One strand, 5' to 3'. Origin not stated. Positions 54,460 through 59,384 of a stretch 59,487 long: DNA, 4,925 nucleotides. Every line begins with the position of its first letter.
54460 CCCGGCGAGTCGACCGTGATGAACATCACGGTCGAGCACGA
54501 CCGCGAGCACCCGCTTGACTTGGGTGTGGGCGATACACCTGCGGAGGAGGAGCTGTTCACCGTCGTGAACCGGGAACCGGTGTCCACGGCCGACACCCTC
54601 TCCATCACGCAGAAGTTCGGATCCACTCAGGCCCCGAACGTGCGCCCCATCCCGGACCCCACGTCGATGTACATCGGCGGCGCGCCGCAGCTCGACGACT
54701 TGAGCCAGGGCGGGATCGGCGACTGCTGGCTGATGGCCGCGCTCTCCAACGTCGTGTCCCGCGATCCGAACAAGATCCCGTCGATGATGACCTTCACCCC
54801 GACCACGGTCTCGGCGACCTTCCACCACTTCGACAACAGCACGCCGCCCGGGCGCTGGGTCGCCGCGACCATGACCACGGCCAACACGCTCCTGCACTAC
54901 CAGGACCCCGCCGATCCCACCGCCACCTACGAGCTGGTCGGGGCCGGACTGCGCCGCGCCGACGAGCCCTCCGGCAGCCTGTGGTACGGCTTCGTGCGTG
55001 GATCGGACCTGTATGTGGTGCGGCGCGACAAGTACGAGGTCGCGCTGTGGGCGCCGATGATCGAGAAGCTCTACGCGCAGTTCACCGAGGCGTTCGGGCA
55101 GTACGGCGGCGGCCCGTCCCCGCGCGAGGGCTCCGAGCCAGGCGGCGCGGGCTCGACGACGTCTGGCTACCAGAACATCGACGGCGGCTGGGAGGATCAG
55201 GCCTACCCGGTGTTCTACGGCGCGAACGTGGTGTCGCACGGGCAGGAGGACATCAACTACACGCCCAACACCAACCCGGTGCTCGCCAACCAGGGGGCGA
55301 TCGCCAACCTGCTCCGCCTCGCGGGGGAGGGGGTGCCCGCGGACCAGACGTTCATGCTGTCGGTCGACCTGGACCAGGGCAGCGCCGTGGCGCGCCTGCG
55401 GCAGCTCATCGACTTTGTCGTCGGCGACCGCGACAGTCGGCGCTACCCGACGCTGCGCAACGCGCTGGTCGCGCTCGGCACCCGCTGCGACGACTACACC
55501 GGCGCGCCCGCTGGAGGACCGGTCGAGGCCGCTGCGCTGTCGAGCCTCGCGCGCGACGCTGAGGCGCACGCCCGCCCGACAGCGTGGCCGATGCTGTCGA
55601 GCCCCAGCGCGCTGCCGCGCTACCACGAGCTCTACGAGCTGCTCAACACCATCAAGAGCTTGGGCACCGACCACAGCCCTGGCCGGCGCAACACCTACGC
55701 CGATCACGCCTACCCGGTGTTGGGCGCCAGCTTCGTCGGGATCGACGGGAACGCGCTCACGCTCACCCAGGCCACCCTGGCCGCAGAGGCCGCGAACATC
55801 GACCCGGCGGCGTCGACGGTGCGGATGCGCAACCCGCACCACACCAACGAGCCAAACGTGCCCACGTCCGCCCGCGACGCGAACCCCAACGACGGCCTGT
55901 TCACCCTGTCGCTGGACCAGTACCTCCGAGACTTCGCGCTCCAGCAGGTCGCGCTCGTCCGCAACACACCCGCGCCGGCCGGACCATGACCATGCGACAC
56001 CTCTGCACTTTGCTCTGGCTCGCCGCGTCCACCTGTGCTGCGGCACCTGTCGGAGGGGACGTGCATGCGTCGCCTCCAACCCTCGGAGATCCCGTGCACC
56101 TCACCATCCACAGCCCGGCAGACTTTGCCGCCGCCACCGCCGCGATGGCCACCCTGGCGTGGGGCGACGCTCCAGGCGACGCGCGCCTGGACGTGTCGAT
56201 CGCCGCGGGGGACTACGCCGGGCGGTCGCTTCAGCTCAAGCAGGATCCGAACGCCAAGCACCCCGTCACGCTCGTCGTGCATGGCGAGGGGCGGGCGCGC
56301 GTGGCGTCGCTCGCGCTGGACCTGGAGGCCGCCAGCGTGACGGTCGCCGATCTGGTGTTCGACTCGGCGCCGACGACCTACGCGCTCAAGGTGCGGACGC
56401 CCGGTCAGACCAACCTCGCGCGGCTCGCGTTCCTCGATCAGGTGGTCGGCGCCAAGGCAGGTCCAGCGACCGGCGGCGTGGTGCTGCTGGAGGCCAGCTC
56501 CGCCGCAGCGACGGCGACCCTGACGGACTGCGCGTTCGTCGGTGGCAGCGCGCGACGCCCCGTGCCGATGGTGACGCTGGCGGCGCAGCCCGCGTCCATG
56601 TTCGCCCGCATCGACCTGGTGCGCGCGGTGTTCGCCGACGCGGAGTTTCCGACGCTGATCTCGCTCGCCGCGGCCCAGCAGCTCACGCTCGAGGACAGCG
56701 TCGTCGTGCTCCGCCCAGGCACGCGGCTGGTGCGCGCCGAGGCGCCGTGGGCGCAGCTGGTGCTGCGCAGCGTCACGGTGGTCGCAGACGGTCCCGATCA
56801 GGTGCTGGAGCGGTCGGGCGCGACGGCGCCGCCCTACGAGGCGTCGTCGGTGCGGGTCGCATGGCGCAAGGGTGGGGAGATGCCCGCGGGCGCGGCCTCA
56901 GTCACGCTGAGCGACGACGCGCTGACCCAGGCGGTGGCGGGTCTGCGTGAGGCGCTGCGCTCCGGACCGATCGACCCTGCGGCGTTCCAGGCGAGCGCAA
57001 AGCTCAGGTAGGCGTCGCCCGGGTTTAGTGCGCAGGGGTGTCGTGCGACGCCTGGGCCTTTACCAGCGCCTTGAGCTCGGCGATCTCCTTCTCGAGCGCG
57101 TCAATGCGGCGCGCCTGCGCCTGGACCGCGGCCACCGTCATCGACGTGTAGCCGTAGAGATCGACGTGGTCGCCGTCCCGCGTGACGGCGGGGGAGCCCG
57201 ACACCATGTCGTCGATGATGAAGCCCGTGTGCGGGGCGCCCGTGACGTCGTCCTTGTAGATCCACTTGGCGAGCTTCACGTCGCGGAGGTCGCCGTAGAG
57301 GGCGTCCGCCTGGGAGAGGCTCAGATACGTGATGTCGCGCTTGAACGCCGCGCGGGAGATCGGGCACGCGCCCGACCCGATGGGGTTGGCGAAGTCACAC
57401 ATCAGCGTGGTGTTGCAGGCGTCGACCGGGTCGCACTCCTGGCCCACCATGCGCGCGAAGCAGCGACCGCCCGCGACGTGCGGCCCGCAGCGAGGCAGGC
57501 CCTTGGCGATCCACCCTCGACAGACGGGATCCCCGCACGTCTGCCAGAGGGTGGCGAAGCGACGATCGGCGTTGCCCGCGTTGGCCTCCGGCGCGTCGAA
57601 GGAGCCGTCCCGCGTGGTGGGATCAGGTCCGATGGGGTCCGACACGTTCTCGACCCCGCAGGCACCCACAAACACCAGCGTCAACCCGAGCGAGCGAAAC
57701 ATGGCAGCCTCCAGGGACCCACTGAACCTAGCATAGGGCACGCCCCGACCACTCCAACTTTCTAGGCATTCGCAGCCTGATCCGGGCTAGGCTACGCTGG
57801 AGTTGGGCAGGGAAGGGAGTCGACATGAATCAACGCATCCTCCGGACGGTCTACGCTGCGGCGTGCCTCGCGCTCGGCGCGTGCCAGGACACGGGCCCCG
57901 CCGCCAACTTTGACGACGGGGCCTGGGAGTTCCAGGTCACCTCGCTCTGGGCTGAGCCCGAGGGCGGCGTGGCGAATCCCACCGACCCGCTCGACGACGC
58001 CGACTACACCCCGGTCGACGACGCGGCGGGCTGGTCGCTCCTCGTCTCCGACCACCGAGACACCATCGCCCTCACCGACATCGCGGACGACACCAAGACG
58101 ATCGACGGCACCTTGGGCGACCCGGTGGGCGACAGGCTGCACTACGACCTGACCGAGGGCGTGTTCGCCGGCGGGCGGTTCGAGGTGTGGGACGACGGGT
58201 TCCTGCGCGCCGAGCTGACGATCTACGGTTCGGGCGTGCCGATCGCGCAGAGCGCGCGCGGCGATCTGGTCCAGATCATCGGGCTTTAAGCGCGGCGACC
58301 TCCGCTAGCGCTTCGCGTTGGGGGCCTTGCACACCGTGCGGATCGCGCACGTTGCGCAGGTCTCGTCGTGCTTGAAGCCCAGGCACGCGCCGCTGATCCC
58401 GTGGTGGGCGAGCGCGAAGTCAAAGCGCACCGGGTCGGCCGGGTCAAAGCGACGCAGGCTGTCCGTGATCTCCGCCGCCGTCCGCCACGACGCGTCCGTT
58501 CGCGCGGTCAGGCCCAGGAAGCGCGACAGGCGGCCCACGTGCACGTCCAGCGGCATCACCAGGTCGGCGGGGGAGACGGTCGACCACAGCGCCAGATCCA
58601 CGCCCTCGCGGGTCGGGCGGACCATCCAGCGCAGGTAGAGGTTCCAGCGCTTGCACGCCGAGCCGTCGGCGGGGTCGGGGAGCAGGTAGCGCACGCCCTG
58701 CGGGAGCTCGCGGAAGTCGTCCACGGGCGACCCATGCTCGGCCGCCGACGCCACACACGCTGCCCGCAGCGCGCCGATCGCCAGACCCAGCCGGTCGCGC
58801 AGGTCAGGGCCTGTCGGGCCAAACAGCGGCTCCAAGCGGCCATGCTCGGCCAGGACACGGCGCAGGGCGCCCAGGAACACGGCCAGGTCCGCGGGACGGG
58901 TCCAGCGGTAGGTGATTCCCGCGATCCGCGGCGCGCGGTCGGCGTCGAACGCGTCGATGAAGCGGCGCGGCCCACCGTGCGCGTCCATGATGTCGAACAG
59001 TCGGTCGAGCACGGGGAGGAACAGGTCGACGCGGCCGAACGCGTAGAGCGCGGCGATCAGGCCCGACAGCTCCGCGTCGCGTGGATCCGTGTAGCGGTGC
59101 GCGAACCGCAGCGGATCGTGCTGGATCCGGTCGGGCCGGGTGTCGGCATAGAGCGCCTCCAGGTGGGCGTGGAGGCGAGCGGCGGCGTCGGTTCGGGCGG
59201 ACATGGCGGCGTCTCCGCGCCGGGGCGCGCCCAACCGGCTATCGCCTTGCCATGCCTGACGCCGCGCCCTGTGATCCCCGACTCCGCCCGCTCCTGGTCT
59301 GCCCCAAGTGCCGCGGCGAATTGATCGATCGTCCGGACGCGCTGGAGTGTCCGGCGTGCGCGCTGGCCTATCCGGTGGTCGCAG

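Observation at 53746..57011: DUF4157 'eCIS cargo' domain fused to a complete calpain-like cysteine protease, co-translated with a secreted partner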

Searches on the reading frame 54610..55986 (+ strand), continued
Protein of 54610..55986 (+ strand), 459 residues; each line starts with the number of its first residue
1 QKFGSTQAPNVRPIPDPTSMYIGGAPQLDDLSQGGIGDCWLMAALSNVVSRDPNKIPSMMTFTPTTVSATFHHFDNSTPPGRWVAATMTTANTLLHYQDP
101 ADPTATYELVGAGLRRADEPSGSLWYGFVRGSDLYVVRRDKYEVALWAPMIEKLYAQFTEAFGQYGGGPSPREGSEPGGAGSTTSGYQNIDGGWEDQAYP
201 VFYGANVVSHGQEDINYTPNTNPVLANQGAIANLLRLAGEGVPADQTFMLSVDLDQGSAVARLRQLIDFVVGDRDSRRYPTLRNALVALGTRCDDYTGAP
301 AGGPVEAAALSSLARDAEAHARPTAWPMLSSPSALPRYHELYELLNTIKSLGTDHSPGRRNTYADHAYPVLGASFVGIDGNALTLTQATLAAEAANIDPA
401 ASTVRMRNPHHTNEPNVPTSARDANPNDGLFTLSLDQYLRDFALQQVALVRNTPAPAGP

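Call 108: search_protein_families(library=pfam, proteins=[L045:2-2272:+, L045:2276-3751:+, L045:3782-4510:-, L045:4562-5476:+, L045:5472-6206:-, L045:6118-7320:-, L045:7292-9472:+, L045:11634-12593:+, L045:13706-15394:-, L045:15363-17963:+], max_evalue=0.001)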
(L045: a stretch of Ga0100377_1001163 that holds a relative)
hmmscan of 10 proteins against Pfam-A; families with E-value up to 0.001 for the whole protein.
L045:2-2272:+ (757 aa): 3 families
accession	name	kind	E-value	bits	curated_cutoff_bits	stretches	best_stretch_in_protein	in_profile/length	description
PF13230.11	GATase_4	-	8.8e-64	215.5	23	1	133-405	1-266/272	Glutamine amidotransferases class-II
PF08379.15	Bact_transglu_N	-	7.6e-23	81.5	27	1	462-539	1-79/80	Bacterial transglutaminase-like N-terminal region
PF01841.26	Transglut_core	-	3.7e-20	72.6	23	1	593-699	6-108/108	Transglutaminase-like superfamily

L045:2276-3751:+ (492 aa): 3 families
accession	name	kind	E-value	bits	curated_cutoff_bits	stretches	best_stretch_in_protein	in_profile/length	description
PF13229.12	Beta_helix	-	5.1e-24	85.1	25.9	2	218-382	22-158/158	Right handed beta helix region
PF05048.19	NosD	-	6.2e-10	39.3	23.6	1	220-421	17-210/212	Periplasmic copper-binding protein (NosD)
PF07602.17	DUF1565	-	4.6e-06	26.6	20.3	1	146-185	3-41/257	Protein of unknown function (DUF1565)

L045:3782-4510:- (243 aa): 1 family
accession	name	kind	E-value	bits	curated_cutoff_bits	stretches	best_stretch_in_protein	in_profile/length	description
PF01613.24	Flavin_Reduct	-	2.5e-27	96.3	27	1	55-202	4-149/153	Flavin reductase like domain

L045:4562-5476:+ (305 aa): 3 families
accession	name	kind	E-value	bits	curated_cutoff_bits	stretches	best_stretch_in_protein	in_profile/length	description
PF12706.13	Lactamase_B_2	-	2.4e-25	89.8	27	1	45-230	1-195/200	Beta-lactamase superfamily domain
PF00753.33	Lactamase_B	-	9.5e-15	55.5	22.7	1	33-117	4-89/196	Metallo-beta-lactamase superfamily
PF23023.1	Anti-Pycsar_Apyc1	-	0.00026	21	50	1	36-89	21-71/250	Anti-Pycsar protein Apyc1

L045:5472-6206:- (245 aa): 7 families
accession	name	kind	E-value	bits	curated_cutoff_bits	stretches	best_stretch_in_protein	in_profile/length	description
PF08241.18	Methyltransf_11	-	2.2e-18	67.1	21.2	1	78-174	1-95/95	Methyltransferase domain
PF13649.12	Methyltransf_25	-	1.1e-14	55.3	27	1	77-170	1-97/97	Methyltransferase domain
PF13489.12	Methyltransf_23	-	4.3e-13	49.7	27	1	71-220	20-161/164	Methyltransferase domain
PF01209.24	Ubie_methyltran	-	7.1e-11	42.3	20.1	1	97-179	73-156/233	ubiE/COQ5 methyltransferase family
PF13847.12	Methyltransf_31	-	4.5e-10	39.8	27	1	76-178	6-113/145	Methyltransferase domain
PF08242.18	Methyltransf_12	-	6.6e-09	36.8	30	1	78-172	1-98/98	Methyltransferase domain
PF01135.25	PCMT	-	0.00092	19.5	20.3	0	74-174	74-171/210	Protein-L-isoaspartate(D-aspartate) O-methyltransferase (PCMT)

L045:6118-7320:- (401 aa): 0 families

L045:7292-9472:+ (727 aa): 2 families
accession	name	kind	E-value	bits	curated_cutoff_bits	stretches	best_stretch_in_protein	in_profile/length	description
PF00004.35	AAA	-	2.1e-26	93.4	21.2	1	517-640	2-129/131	ATPase family associated with various cellular activities (AAA)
PF22977.2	WHD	-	4.1e-07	30.3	27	1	130-232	101-208/221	Winged helix domain, variant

L045:11634-12593:+ (320 aa): 0 families

L045:13706-15394:- (563 aa): 1 family
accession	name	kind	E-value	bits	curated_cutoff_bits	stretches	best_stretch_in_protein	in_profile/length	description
PF13646.12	HEAT_2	-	6.9e-09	36.3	27.7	1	228-309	2-85/88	HEAT repeats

L045:15363-17963:+ (867 aa): 3 families
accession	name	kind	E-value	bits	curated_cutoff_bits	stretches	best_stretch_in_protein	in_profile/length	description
PF11617.13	Cu-binding_MopE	-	3.2e-32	110.9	27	6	833-862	1-30/30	Putative metal-binding motif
PF02412.23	TSP_3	-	3.7e-24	84.5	25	4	147-187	2-36/36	Thrombospondin type 3 repeat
PF13519.12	VWA_2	-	6.3e-05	24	27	1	372-495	1-107/107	von Willebrand factor type A domain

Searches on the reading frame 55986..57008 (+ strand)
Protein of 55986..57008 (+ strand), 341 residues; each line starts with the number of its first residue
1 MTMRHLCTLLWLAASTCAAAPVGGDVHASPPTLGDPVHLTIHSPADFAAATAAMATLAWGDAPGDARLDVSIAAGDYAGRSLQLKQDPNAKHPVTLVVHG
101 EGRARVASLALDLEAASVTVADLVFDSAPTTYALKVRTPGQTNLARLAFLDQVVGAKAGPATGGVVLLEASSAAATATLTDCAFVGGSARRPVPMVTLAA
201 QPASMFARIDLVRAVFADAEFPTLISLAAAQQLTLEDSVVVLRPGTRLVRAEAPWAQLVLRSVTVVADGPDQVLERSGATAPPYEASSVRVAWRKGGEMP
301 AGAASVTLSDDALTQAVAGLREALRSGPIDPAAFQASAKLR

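Call 7: search_protein_families(library=ncbifam, proteins=[window:55986-57008:+], max_evalue=1)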
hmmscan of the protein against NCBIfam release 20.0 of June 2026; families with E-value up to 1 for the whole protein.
window:55986-57008:+ (341 aa): 1 family
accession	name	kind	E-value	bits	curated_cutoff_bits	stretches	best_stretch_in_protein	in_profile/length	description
NF002141.0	PRK00977.1-5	equivalog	0.17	11.8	92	0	217-250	26-59/93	exodeoxyribonuclease VII small subunit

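Call 40: find_homologous_proteins(query=A5)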
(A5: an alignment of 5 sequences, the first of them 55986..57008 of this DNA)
Query A5 (5 sequences) (341 aa, profile of the alignment): 5 proteins with E <= 0.001 among 8000 candidates.
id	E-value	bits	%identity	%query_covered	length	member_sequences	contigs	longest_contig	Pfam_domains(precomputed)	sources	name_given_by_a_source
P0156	3.4e-153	528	26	15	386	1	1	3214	-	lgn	-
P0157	5.9e-113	395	100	93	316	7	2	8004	-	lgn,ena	-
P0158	4.3e-76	274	67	98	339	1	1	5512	-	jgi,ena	jgi:hypothetical protein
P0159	9.3e-57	211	21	33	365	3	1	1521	-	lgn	-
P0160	5.4e-47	178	48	81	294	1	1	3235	-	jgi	jgi:hypothetical protein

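Call 50: find_homologous_proteins(query=A8)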
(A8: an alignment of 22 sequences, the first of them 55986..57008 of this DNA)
Query A8 (22 sequences) (341 aa, profile of the alignment): 4 proteins with E <= 0.001 among 8000 candidates.
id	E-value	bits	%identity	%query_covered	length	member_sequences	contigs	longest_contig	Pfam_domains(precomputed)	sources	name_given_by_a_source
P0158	6.8e-80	287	67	98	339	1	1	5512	-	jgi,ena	jgi:hypothetical protein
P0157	1.7e-77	279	100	93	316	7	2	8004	-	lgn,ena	-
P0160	1.1e-70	257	48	81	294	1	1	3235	-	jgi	jgi:hypothetical protein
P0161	2.8e-64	236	26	37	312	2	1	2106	-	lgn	-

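Call 65: predict_structure(alignment_id=A9)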
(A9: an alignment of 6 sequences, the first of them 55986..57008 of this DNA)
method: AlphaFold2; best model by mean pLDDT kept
length: 341 residues; sequences in the alignment: 6
mean_pLDDT: 82.5   pTM: 0.82
mean pLDDT of the five models: 82.5, 80.9, 80.4, 80.0, 80.0
residues with pLDDT >= 90: 194; 70-90: 81; 50-70: 22; < 50: 44
segments of 3 or more residues with pLDDT < 50: 1-32, 330-341
pLDDT, mean of each block of 10 residues (from residue 1): 38 30 37 74 94 93 84 90 92 94 87 97 85 92 95 72 84 94 91 91 93 93 93 95 94 90 94 79 80 90 87 87 72 45 36
secondary structure, 60 per line:
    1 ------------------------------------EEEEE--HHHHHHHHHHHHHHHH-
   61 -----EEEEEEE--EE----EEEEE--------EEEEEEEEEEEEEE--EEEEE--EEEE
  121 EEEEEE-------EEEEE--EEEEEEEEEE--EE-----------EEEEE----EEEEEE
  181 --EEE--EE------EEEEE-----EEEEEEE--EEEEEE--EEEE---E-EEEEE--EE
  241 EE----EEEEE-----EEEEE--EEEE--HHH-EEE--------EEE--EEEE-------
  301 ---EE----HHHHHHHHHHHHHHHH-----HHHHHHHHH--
elements in order: E37-41 H44-59 E66-72 E81-85 E94-107 E110-114 E117-126 E134-138 E141-150 E166-170 E175-180 E183-185 E196-200 E206-212 E215-220 E223-226 E232-236 E239-242 E247-251 E257-261 E264-267 E274-276 E285-287 E290-293 H310-325 H331-339

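Call 113: search_protein_families(library=padloc, proteins=[window:55986-57008:+], max_evalue=0.1)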
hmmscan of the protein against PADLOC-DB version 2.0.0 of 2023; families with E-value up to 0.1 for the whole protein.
window:55986-57008:+ (341 aa): 0 families

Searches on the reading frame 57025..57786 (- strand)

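Call 38: search_protein_families(library=pfam, proteins=[window:57025-57786:-], max_evalue=0.0001)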
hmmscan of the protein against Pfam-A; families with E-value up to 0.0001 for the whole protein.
window:57025-57786:- (253 aa): 0 families

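Call 105: search_protein_families(library=pfam, proteins=[window:57025-57741:-], max_evalue=0.5)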
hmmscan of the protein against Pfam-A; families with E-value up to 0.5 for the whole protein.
window:57025-57741:- (238 aa): 2 families
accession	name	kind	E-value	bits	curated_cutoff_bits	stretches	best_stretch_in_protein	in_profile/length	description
PF13884.11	Peptidase_S74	-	0.12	13.1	22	1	132-180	4-50/58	Chaperone of endosialidase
PF19111.5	DUF5798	-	0.15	12.7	27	1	205-232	37-64/89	Family of unknown function (DUF5798)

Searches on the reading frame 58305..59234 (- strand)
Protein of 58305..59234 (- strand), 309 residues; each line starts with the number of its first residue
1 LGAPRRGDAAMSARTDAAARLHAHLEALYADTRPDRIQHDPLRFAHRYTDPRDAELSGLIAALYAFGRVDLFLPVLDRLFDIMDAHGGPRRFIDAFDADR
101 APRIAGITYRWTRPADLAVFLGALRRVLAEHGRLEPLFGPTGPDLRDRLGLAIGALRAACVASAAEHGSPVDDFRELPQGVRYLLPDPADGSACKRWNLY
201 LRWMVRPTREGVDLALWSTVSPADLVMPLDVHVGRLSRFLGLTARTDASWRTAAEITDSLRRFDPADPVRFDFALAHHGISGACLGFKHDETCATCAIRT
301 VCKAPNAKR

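Call 105: search_protein_families(library=pfam, proteins=[window:58305-59234:-], max_evalue=0.5)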
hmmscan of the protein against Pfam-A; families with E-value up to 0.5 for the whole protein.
window:58305-59234:- (309 aa): 2 families
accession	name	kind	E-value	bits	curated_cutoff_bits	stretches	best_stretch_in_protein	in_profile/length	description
PF09674.15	DUF2400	-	4.9e-62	210.4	25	1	40-280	1-224/225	Protein of unknown function (DUF2400)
PF21042.2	Stu2_CTS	-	0.1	12.7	27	1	249-261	2-14/23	Stu2, C-terminal segment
